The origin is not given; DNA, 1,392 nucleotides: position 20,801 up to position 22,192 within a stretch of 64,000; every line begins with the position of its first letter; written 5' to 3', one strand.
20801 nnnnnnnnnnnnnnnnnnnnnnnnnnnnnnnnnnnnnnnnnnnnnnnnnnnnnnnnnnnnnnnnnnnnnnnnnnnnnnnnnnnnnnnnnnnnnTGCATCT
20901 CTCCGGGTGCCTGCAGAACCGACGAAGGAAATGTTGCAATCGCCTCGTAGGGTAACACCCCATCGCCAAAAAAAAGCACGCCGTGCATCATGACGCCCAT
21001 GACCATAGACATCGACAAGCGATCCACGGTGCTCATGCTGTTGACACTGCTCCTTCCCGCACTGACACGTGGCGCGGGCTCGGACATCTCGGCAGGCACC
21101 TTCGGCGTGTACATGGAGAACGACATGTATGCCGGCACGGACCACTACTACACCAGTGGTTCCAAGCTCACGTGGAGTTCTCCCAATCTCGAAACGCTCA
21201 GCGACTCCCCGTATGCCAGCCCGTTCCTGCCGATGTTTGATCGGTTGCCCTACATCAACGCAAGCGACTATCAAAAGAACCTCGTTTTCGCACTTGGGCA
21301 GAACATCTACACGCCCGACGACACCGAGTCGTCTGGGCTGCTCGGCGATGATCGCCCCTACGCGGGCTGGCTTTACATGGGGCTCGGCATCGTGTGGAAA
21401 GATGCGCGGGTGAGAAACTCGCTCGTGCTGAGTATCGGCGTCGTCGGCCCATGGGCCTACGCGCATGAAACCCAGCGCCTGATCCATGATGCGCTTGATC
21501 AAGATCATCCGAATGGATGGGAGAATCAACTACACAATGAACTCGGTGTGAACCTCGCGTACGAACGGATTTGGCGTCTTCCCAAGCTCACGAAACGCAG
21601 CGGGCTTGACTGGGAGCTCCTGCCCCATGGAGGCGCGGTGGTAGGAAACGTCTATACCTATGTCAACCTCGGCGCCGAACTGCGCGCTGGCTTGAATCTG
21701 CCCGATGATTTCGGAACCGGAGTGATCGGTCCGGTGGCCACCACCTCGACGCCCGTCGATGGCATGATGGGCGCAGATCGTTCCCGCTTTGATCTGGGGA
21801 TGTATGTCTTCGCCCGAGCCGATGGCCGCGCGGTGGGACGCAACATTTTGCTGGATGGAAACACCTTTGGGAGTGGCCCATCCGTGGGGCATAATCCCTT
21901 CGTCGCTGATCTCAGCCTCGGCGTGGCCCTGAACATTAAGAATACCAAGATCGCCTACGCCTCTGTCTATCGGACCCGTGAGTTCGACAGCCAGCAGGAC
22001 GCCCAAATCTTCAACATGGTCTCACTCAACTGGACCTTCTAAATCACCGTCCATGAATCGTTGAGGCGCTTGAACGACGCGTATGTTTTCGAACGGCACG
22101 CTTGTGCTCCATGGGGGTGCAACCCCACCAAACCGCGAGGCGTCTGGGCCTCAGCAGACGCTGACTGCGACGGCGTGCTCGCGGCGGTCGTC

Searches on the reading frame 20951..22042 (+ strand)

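Call 86: search_protein_families(library=pfam, proteins=[window:20951-22042:+], max_evalue=0.001)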
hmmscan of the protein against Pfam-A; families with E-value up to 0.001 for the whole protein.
window:20951-22042:+ (363 aa): 1 family
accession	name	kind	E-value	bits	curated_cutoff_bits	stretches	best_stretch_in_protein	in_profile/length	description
PF09982.15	LpxR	-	4.4e-95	318.7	26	1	32-363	7-323/323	Outer membrane protein LpxR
